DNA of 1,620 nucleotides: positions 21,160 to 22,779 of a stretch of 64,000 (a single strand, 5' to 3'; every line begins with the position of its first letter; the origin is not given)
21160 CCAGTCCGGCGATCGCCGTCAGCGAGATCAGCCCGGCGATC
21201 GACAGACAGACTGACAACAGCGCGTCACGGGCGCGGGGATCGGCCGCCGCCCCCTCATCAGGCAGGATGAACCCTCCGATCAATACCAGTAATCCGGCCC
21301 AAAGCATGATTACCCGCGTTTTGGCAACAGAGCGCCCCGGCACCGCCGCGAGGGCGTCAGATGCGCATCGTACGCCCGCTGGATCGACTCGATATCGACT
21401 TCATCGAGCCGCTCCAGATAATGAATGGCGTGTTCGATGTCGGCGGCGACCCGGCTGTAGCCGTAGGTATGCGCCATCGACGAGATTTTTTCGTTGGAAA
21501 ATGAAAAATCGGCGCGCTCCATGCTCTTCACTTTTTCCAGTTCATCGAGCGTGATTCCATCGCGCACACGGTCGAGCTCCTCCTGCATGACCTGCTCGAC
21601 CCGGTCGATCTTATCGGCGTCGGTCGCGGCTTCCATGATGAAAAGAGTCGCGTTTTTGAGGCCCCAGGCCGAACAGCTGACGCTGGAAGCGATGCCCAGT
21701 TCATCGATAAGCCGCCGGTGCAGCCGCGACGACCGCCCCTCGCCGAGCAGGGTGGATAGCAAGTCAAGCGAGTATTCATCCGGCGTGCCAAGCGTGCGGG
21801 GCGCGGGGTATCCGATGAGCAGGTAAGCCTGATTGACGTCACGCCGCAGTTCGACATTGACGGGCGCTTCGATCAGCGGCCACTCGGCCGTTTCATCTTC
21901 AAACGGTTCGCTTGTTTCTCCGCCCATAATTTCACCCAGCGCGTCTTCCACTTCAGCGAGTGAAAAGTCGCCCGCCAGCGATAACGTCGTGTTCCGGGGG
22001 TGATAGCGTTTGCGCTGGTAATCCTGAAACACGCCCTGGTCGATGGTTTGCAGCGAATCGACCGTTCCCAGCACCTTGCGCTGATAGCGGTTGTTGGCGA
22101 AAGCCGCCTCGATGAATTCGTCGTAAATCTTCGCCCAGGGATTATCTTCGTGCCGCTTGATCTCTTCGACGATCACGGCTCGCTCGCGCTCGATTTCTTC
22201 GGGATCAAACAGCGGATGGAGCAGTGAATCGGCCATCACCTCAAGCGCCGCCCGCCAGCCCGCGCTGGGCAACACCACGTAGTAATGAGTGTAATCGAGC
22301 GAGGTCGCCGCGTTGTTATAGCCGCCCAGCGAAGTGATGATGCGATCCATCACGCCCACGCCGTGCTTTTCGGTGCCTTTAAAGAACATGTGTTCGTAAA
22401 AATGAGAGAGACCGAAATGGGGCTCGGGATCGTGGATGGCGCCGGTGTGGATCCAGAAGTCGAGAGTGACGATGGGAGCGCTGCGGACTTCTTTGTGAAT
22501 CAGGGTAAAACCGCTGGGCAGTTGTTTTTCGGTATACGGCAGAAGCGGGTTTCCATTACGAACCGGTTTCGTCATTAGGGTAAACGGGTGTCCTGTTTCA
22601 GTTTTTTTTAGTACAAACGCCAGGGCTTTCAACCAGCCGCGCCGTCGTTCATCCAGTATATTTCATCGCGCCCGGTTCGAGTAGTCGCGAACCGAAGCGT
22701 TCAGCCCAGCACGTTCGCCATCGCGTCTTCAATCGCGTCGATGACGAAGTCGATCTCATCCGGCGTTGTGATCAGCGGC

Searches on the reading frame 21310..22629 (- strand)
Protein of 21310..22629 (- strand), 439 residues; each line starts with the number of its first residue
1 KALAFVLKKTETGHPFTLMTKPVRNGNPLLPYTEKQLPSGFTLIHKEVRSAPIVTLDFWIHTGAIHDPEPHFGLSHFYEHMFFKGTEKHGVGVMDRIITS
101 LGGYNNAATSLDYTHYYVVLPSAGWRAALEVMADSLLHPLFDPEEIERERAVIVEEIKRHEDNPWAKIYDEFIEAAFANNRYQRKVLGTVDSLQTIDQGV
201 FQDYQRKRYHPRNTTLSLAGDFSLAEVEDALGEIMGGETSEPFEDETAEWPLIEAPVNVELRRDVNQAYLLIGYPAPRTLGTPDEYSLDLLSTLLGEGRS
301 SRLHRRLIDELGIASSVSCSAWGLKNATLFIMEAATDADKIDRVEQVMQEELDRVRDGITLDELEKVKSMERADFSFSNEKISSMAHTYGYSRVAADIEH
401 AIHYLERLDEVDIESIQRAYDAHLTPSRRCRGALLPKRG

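Call 11: search_protein_families(library=pfam, proteins=[window:21310-22629:-], max_evalue=0.001)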
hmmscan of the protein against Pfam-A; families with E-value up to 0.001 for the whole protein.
window:21310-22629:- (439 aa): 2 families
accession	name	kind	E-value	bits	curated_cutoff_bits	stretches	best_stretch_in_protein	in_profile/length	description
PF05193.26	Peptidase_M16_C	-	4.9e-31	108.4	23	1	199-369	5-179/181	Peptidase M16 inactive domain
PF00675.25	Peptidase_M16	-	1.9e-30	106.2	22.3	1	50-189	9-148/149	Insulinase (Peptidase family M16)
